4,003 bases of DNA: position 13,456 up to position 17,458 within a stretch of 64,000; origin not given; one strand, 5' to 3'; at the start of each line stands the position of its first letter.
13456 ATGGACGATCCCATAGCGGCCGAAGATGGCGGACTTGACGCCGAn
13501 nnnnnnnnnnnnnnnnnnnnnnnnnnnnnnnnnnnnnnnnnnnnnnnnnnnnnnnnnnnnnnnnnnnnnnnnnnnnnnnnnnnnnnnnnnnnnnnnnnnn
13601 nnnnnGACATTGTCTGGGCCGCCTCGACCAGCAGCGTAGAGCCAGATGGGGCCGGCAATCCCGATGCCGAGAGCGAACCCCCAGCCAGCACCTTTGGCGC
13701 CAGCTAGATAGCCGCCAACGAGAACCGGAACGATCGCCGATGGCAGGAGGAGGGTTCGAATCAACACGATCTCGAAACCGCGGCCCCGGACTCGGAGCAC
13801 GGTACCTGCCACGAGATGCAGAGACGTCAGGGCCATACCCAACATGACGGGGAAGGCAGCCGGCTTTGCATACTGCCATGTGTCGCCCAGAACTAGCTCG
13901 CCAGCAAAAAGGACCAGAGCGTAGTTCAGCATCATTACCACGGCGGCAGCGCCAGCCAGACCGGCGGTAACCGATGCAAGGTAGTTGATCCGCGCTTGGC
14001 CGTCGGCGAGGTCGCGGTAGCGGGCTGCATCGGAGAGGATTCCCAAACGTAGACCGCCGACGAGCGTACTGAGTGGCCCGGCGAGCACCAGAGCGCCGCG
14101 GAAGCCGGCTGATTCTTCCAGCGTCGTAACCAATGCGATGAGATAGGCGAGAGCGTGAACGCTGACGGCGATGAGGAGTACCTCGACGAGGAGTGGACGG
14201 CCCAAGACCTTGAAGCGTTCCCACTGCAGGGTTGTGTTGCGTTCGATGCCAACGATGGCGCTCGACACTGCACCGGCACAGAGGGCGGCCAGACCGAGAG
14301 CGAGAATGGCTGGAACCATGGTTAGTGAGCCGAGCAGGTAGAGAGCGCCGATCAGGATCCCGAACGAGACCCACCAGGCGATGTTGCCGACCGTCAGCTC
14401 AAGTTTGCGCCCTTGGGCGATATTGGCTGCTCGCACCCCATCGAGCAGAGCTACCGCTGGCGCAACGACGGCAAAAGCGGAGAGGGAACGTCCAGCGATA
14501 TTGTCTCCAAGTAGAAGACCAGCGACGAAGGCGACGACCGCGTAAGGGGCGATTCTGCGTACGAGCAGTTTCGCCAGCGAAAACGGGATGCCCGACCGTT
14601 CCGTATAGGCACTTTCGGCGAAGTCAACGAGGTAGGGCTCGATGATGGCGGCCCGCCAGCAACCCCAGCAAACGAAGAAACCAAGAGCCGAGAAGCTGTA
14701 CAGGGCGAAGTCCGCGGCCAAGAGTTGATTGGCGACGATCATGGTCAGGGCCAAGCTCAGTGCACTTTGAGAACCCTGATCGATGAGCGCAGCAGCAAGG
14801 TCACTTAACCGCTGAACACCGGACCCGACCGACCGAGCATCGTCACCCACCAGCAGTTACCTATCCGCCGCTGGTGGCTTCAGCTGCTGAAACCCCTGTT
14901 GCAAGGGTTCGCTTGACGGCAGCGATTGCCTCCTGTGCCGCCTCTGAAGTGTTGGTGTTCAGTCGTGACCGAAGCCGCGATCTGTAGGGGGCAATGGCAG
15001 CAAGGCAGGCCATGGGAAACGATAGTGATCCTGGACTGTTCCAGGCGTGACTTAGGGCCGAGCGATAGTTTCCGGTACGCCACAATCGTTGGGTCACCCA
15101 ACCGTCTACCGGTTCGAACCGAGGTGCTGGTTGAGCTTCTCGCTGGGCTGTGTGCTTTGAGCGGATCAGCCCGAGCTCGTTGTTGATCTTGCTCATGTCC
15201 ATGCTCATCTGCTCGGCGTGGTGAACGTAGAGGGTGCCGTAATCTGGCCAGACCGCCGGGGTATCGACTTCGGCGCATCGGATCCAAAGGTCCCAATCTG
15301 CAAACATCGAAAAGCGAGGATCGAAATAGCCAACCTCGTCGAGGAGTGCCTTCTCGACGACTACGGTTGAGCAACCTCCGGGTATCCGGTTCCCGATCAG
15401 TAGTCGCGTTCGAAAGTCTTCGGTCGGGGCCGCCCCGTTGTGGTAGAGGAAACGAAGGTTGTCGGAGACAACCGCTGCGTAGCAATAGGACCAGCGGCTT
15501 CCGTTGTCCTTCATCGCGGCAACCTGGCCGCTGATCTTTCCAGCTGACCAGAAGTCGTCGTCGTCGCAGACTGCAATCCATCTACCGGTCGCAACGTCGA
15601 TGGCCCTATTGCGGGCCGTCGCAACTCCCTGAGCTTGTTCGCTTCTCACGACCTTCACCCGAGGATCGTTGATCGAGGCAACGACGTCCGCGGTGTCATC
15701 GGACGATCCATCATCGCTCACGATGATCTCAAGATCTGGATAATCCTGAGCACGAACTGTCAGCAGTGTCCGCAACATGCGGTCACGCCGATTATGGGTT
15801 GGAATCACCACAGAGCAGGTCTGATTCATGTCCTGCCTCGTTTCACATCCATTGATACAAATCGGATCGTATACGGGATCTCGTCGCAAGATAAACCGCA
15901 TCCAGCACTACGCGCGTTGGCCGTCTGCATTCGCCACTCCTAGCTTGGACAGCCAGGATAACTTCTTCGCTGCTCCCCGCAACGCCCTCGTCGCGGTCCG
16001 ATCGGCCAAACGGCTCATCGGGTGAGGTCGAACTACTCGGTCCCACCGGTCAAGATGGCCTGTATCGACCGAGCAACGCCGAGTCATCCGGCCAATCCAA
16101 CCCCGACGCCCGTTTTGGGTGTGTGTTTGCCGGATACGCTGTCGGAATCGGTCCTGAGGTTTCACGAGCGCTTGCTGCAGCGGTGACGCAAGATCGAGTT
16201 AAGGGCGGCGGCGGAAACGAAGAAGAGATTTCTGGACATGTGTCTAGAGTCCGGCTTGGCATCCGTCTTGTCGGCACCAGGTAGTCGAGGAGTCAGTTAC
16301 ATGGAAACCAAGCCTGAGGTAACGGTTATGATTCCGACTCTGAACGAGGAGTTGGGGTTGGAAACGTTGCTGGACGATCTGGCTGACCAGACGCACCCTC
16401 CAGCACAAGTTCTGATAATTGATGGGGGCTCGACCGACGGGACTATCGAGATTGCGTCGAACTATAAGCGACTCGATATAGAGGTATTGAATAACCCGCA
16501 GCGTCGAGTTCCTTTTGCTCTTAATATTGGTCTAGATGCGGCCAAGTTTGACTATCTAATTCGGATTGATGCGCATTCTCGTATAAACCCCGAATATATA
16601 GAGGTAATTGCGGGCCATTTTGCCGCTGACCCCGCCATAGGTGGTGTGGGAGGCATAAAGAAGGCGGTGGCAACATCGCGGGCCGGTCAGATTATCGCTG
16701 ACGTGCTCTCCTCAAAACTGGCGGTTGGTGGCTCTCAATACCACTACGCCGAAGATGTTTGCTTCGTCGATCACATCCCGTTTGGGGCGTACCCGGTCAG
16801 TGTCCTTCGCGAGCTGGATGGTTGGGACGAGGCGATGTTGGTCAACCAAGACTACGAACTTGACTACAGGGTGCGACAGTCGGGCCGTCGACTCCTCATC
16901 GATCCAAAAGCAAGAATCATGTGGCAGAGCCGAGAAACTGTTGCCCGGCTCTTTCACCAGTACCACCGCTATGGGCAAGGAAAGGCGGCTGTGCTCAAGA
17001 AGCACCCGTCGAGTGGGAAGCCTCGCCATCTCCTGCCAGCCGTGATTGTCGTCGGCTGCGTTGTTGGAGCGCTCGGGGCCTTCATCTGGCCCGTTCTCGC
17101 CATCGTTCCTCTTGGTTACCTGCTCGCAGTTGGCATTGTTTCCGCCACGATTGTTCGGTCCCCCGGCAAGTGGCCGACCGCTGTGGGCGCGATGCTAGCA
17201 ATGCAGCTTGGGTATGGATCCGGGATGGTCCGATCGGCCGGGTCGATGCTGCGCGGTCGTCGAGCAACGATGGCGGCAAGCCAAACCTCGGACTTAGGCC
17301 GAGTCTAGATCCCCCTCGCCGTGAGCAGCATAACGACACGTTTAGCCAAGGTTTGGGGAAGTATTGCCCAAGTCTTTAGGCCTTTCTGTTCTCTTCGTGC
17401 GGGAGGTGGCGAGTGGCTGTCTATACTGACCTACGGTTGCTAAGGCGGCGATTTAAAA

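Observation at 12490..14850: Flippase-glycosyltransferase fusion protein (786 aa)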

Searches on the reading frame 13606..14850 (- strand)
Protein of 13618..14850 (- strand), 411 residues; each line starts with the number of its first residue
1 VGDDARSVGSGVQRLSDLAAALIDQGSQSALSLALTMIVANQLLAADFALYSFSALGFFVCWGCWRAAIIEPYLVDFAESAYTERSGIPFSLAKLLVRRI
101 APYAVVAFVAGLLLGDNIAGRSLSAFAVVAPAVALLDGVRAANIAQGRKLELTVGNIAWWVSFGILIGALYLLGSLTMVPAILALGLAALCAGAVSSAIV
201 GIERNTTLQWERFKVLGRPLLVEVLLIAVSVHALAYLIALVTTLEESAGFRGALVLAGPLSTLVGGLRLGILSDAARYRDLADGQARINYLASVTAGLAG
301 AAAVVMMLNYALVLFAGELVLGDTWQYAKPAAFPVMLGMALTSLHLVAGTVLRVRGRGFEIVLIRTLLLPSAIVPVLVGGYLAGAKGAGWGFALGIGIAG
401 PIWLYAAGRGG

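Call 13: search_solved_structures(query=window:13618-14850:-, max_evalue=10)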
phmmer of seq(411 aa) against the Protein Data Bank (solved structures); distinct sequences matched with E-value up to 10: 0.

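Call 17: find_homologous_proteins(query=window:13618-14850:-, max_evalue=0.01)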
Query seq(411 aa) (411 aa): 4 proteins with E <= 0.01 among 8000 candidates.
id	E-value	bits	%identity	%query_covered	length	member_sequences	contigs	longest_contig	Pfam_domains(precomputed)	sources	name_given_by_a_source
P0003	1.3e-10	59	24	94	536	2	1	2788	-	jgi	jgi:hypothetical protein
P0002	1.4e-8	52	33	35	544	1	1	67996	-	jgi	jgi:O-antigen/teichoic acid export membrane protein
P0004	6.1e-5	40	28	94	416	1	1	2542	-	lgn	-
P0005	1.1e-3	36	27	91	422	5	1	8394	-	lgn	-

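Call 25: find_homologous_proteins(query=A1, max_evalue=0.001)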
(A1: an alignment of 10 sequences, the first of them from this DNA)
Query A1 (10 sequences) (411 aa, profile of the alignment): 34 proteins with E <= 0.001 among 8000 candidates.
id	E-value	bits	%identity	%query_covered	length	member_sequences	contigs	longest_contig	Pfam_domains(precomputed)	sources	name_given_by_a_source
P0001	1.1e-140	487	100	100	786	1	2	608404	PF00534.27,PF13692.13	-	-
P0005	1.7e-128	447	27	91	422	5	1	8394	-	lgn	-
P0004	2.6e-122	427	28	94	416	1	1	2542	-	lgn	-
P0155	4.4e-120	419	28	39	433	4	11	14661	-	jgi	jgi:hypothetical protein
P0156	1.6e-118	414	26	94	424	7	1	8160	-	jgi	jgi:O-antigen/teichoic acid export membrane protein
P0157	2.2e-118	414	33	36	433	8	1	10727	-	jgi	jgi:O-antigen/teichoic acid export membrane protein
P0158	2.5e-118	414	26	89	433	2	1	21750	-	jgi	jgi:O-antigen/teichoic acid export membrane protein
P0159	7.5e-118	412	24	91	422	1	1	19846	-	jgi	jgi:O-antigen/teichoic acid export membrane protein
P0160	6.5e-117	409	25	96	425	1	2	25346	-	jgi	jgi:O-antigen/teichoic acid export membrane protein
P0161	4.2e-112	393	29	60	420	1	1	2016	-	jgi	jgi:hypothetical protein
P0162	1.2e-86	309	27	94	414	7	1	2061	-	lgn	-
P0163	1.5e-86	309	26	74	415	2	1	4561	-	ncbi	-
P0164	1.0e-84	303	27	89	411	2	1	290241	-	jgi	jgi:hypothetical protein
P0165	4.7e-84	301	27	92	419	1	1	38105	-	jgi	jgi:O-antigen/teichoic acid export membrane protein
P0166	9.9e-83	296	30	81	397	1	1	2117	-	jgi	jgi:hypothetical protein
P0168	2.4e-78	282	24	90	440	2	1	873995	-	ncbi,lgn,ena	-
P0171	5.1e-73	264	-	-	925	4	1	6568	PF04932.21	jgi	jgi:hypothetical protein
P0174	1.3e-68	250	-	-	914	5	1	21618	PF04932.21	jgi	jgi:O-antigen/teichoic acid export membrane protein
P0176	2.1e-66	243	24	79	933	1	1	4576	PF04932.21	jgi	jgi:O-antigen/teichoic acid export membrane protein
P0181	3.1e-43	166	28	91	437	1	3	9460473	-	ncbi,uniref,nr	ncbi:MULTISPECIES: hypothetical protein [Streptomyces]|uniref:hypothetical protein n=1 Tax=Streptomy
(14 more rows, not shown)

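Call 37: find_encoding_contigs(protein=P0168, flank=8000, max_places=2)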
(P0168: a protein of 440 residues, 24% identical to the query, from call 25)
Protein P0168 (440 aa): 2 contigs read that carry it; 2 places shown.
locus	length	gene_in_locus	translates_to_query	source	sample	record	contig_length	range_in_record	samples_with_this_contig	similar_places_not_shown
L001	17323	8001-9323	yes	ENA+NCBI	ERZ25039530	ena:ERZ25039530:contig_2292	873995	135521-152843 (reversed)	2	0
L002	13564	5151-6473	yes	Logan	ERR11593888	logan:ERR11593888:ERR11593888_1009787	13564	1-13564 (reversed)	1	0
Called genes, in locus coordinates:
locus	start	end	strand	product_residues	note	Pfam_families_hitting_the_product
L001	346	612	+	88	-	PF20223:DUF6582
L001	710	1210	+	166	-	PF14534:DUF4440, PF12680:SnoaL_2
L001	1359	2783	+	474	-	PF00144:Beta-lactamase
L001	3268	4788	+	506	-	PF13229:Beta_helix, PF05048:NosD, PF13229:Beta_helix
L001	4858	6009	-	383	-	PF00196:GerE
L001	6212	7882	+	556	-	PF13727:CoA_binding_3, PF02397:Bac_transf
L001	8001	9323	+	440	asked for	-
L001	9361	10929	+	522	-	PF04932:Wzy_C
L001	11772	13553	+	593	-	PF05048:NosD (faint), PF13229:Beta_helix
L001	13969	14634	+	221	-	PF02563:Poly_export, PF10531:SLBB, PF22461:SLBB_2 (weak)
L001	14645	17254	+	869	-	PF02706:Wzz, PF13807:GNVR, PF01656:CbiA (weak), PF10609:ParA (weak), PF13614:AAA_31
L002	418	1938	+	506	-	PF13229:Beta_helix, PF05048:NosD, PF13229:Beta_helix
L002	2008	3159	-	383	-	PF00196:GerE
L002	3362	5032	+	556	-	PF13727:CoA_binding_3, PF02397:Bac_transf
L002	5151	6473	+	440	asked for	-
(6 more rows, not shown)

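Call 38: find_encoding_contigs(protein=P0181, flank=8000, max_places=2)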
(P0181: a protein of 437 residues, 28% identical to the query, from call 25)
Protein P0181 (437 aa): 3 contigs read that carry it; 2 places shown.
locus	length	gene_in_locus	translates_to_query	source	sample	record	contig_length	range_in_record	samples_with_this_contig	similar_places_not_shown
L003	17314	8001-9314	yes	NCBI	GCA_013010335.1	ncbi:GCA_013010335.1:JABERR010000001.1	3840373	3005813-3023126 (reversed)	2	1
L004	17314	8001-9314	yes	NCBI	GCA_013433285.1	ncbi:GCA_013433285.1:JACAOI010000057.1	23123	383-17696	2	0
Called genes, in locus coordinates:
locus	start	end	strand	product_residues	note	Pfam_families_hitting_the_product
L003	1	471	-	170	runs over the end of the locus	PF13683:rve_3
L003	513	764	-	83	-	-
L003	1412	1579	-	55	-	PF14659:Phage_int_SAM_3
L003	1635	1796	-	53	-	-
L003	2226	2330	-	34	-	-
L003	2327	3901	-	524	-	PF02706:Wzz, PF10609:ParA, PF13614:AAA_31, PF01656:CbiA (weak)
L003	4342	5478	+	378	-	PF13439:Glyco_transf_4, PF20706:GT4-conflict, PF00534:Glycos_transf_1, PF13692:Glyco_trans_1_4, PF13524:Glyco_trans_1_2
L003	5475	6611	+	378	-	PF04230:PS_pyruv_trans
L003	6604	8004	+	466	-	-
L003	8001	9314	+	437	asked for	-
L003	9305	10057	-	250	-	PF05711:TylF, PF13578:Methyltransf_24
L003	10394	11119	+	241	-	-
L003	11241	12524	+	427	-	PF13439:Glyco_transf_4, PF13579:Glyco_trans_4_4, PF00534:Glycos_transf_1, PF13692:Glyco_trans_1_4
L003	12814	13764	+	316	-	PF13701:DDE_Tnp_1_4 (faint)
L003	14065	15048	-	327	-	PF01073:3Beta_HSD, PF01370:Epimerase, PF04321:RmlD_sub_bind (faint), PF07993:NAD_binding_4 (faint), PF16363:GDP_Man_Dehyd, PF02719:Polysacc_synt_2 (weak)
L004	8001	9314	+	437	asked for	-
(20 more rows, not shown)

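Call 47: search_solved_structures(query=A4, max_evalue=10)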
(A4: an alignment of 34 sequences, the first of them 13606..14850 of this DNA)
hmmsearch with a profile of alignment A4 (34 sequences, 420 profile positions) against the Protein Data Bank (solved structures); distinct sequences matched with E-value up to 10: 1.
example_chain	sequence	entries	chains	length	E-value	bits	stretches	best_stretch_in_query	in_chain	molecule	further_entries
9g95_A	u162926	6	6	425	0.4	12.6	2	233-400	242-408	Lipid III flippase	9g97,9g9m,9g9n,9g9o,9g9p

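Call 48: search_protein_families(library=pfam, alignment_id=A4, max_evalue=1)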
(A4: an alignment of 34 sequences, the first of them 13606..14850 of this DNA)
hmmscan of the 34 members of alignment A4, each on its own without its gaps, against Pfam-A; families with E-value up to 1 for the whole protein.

A. member 1, window:13606-14850:- (415 aa): 0 families

B. families by the number of members that match (of 34 scanned): 12 families
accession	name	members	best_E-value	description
PF13440.11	Polysacc_synt_3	2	0.00012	Polysaccharide biosynthesis protein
PF22868.1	YmiA-like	1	0.038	Protein YmiA-like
PF07465.18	PsaM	1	0.041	Photosystem I protein M (PsaM)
PF09089.16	gp12-short_mid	1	0.044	Phage short tail fibre protein gp12, middle domain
PF11780.13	DUF3318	1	0.049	Protein of unknown function (DUF3318)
PF11820.13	DUF3339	1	0.087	Protein of unknown function (DUF3339)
PF11821.13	ActD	1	0.11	Alternative complex III, ActD subunit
PF01943.22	Polysacc_synt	1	0.11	Polysaccharide biosynthesis protein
PF10639.15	TMEM234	1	0.14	Putative transmembrane family 234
PF02540.23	NAD_synthase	1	0.29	NAD synthase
PF06522.17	B12D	1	0.29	NADH-ubiquinone reductase complex 1 MLRQ subunit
PF19983.4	DUF6419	1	0.8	Family of unknown function (DUF6419)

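Call 62: predict_structure(alignment_id=A4)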
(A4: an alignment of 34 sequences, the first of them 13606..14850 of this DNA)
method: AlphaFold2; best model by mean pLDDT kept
length: 415 residues; sequences in the alignment: 34
mean_pLDDT: 90.9   pTM: 0.90
mean pLDDT of the five models: 90.9, 89.2, 88.7, 88.4, 88.4
residues with pLDDT >= 90: 311; 70-90: 77; 50-70: 17; < 50: 10
segments of 3 or more residues with pLDDT < 50: 1-5
pLDDT, mean of each block of 10 residues (from residue 1): 54 86 91 96 98 96 95 84 61 94 97 97 98 95 89 95 98 97 98 93 75 90 93 96 98 95 88 81 81 93 96 96 98 97 93 88 95 97 98 97 91 55
secondary structure, 60 per line:
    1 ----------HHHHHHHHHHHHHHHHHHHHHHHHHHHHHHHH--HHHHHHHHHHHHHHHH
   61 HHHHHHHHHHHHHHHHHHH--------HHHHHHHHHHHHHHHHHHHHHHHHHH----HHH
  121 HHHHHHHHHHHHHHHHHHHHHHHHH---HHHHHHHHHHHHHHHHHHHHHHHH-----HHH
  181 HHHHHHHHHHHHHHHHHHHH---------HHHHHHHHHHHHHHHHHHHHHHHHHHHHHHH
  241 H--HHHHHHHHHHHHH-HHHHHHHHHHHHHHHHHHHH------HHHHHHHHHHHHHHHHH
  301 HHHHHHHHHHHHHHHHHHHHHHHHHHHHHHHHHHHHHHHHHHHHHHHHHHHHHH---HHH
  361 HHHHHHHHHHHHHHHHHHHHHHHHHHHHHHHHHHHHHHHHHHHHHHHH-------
elements in order: H11-42 H45-79 H88-113 H118-145 H149-172 H178-200 H210-241 H244-256 H258-277 H284-354 H358-408

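Call 64: fold_search(model_id=the predicted structure, library=pdb)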
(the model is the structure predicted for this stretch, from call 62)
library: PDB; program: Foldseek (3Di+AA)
matches with E <= 10: 243; with E <= 0.001: 53
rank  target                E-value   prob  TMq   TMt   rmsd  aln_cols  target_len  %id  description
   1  6fhz                  7.3e-07  1.00  0.65  0.62   6.1       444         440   13  Inward-facing conformation of a multidrug resistance MATE family transporter of the MOP superfamily. (released 2019-05-08)
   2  3wbn_A                2.1e-06  1.00  0.65  0.61   5.9       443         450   14  Crystal structure of MATE in complex with MaL6 (released 2013-06-12)
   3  9g9p_A                2.6e-06  1.00  0.64  0.65   6.3       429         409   16  Lipid III flippase WzxE with NB10 and NB7 nanobodies in inward-facing conformation - crystal 2 (released 2025-01-22)
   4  9g9o_A                2.9e-06  1.00  0.63  0.63   6.4       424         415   16  Lipid III flippase WzxE with NB10 and NB7 nanobodies in outward-facing conformation - crystal 2 (released 2025-01-22)
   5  7dqk_B                3.2e-06  1.00  0.57  0.50   9.5       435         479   15  A nicotine MATE transporter, Nicotiana tabacum MATE2 (NtMATE2) (released 2021-06-09)
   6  9rsj_A                3.8e-06  1.00  0.65  0.60   6.9       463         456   15  Cryo-EM structure of MATE transporter NorM-VC in complex with doxorubicin (released 2025-11-26)
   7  9g9n_A                4.3e-06  1.00  0.60  0.61   6.7       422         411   15  Lipid III flippase WzxE with NB10 and NB7 nanobodies in inward-facing conformation - crystal 1 (released 2025-01-22)
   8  9g95_A                4.7e-06  1.00  0.62  0.61   6.3       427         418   16  Lipid III flippase WzxE with NB10 nanobody in outward-facing conformation at 2.7552 A (released 2025-01-22)
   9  6hfb_D                7.1e-06  1.00  0.57  0.54   7.1       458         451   13  Outward-facing conformation of a multidrug resistance MATE family transporter of the MOP superfamily. (released 2019-06-12)
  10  9g9m_A                7.7e-06  1.00  0.62  0.62   6.4       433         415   16  Lipid III flippase WzxE with NB10 and NB7 nanobodies in outward-facing conformation - crystal 1 (released 2025-01-22)
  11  6nc6_A                8.4e-06  1.00  0.67  0.61   5.4       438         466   10  Lipid II flippase MurJ, inward closed conformation (released 2019-04-17)
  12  6nc9                  8.4e-06  1.00  0.64  0.58   6.2       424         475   11  Lipid II flippase MurJ, outward-facing conformation (released 2019-04-17)
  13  7php_A                8.4e-06  1.00  0.58  0.54   7.8       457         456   16  Structure of Multidrug and Toxin Compound Extrusion (MATE) transporter NorM by NabFab-fiducial assisted cryo-EM (released 2021-09-01)
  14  3vvs_A                1.2e-05  1.00  0.65  0.61   5.9       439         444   14  Crystal structure of MATE in complex with MaD3S (released 2013-04-03)
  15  6hfb_C                1.4e-05  1.00  0.62  0.58   7.1       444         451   14  Outward-facing conformation of a multidrug resistance MATE family transporter of the MOP superfamily. (released 2019-06-12)
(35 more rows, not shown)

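Call 69: search_protein_families(library=pfam, proteins=[P0174, P0171, P0176], max_evalue=0.01)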
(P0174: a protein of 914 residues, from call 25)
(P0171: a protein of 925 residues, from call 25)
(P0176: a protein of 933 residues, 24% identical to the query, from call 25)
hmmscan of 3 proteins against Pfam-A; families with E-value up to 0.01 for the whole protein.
P0174 (914 aa): 1 family
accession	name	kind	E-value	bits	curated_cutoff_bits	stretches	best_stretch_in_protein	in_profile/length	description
PF04932.20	Wzy_C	-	7.7e-11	42.4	31.7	1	200-359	4-149/149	O-Antigen ligase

P0171 (925 aa): 1 family
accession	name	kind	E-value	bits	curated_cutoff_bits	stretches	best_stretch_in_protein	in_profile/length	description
PF04932.20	Wzy_C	-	2.6e-14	53.7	31.7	1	234-397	5-149/149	O-Antigen ligase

P0176 (933 aa): 1 family
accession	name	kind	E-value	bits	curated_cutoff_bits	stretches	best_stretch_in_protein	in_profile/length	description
PF04932.20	Wzy_C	-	2e-13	50.8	31.7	1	220-378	4-148/149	O-Antigen ligase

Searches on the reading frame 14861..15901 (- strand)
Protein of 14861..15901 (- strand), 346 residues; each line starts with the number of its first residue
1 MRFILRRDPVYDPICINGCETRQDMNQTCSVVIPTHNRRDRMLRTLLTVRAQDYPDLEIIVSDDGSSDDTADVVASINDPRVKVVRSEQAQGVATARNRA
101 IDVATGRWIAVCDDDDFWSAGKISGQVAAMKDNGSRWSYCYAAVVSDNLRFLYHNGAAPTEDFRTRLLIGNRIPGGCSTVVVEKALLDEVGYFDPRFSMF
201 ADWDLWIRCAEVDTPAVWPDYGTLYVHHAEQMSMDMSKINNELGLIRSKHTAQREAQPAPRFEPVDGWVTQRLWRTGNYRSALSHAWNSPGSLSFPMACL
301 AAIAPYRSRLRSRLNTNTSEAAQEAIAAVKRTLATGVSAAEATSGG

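Call 3: search_protein_families(library=pfam, proteins=[window:14861-15901:-], max_evalue=0.1)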
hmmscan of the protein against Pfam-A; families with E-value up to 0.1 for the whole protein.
window:14861-15901:- (346 aa): 4 families
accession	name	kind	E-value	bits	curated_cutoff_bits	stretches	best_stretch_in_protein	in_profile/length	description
PF00535.33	Glycos_transf_2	-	5.5e-34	118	23.3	1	30-170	1-146/168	Glycosyl transferase family 2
PF10111.15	Glyco_tranf_2_2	-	2.8e-16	60.3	27.3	1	30-232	1-222/276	Glycosyltransferase like family 2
PF13641.12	Glyco_tranf_2_3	-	4.7e-16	59.9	27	1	29-211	3-196/230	Glycosyltransferase like family 2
PF13704.12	Glyco_tranf_2_4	-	4.6e-05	24.3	27.5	1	37-117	2-83/98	Glycosyl transferase family 2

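Call 4: search_protein_families(library=ncbifam, proteins=[window:14861-15901:-], max_evalue=0.1)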
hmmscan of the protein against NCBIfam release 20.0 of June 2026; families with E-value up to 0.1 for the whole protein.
window:14861-15901:- (346 aa): 30 families (the best 25 are shown)
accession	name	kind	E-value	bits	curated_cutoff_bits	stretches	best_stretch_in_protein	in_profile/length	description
NF047683.1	TeichurnBiosyTuaG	equivalog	2.8e-25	89.4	400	1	25-186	4-165/252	teichuronic acid biosynthesis protein TuaG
NF041875.1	EPS_EpsD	equivalog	1.8e-20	73.6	370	1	30-116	2-90/325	exopolysaccharide biosynthesis glycosyltransferase EpsD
TIGR03965.1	mycofact_glyco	equivalog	3.3e-19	69.1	280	1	23-128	70-177/467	mycofactocin biosynthesis glycosyltransferase MftF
NF050050.1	ProtGlycPglI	equivalog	2.9e-18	66.3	500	1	29-131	4-109/306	GalNAc(5)-diNAcBac-PP-undecaprenol beta-1,3-glucosyltransferase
NF007453.0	PRK10018.1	equivalog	4.9e-18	65.8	382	1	26-143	5-123/280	colanic acid biosynthesis glycosyltransferase WcaA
TIGR04017.1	WcaA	equivalog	1.8e-17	63.9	495.75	1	27-143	5-122/279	colanic acid biosynthesis glycosyltransferase WcaA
NF007482.0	PRK10073.1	equivalog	1.1e-15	57.4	423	1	26-117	5-97/334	glycosyltransferase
TIGR03937.1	PgaC_IcaA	equivalog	2.5e-15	56.3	422.3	1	23-117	41-137/407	poly-beta-1,6-N-acetyl-D-glucosamine synthase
TIGR04283.1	glyco_like_mftF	equivalog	3.3e-15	56.3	182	1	30-217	2-177/221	TIGR04283 family arsenosugar biosynthesis glycosyltransferase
NF038302.1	EPS_HpsE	equivalog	5.7e-13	48.5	300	1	30-118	4-99/307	hormogonium polysaccharide biosynthesis glycosyltransferase HpsE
NF053739.1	GlytfEpsEBac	equivalog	4.9e-11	42.1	450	1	29-134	3-111/265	glycosyltransferase EpsE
TIGR04440.1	glyco_TIGR04440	domain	5.4e-11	42.6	70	1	29-134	2-110/215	TIGR00180 family glycosyltransferase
NF041394.1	GtaseAglG_Halo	equivalog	7.1e-09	35.4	440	1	30-127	4-104/304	glucosyl-dolichyl phosphate glucuronosyltransferase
NF038299.1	EPS_HpsN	equivalog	9.3e-09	34.7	425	1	29-118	3-94/317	hormogonium polysaccharide biosynthesis glycosyltransferase HpsN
NF045692.1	OglycostaseCruG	equivalog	1.3e-07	30.9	600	1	21-88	35-104/386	2'-O-glycosyltransferase CruG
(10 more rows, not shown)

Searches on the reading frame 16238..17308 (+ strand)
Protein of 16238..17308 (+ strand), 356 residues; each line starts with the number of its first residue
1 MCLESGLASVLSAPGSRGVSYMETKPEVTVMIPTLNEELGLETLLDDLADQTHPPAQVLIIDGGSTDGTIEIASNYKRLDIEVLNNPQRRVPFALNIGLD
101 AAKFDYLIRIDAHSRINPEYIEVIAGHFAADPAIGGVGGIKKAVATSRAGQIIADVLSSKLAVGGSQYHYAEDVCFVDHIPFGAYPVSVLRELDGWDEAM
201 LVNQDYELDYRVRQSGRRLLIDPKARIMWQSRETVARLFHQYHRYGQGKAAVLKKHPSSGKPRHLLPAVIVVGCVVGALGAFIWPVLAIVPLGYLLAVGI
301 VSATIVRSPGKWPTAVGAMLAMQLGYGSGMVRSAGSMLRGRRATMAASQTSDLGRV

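Call 10: search_protein_families(library=pfam, proteins=[window:16238-17308:+], max_evalue=0.001)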
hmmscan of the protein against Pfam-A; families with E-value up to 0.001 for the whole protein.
window:16238-17308:+ (356 aa): 3 families
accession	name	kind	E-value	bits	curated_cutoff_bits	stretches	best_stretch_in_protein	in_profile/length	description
PF00535.33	Glycos_transf_2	-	4.4e-23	82.5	23.3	1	29-140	1-115/168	Glycosyl transferase family 2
PF13641.12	Glyco_tranf_2_3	-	3.1e-14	54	27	1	26-244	1-226/230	Glycosyltransferase like family 2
PF13632.12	Glyco_trans_2_3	-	3.8e-05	24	27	1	108-298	3-194/198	Glycosyl transferase family group 2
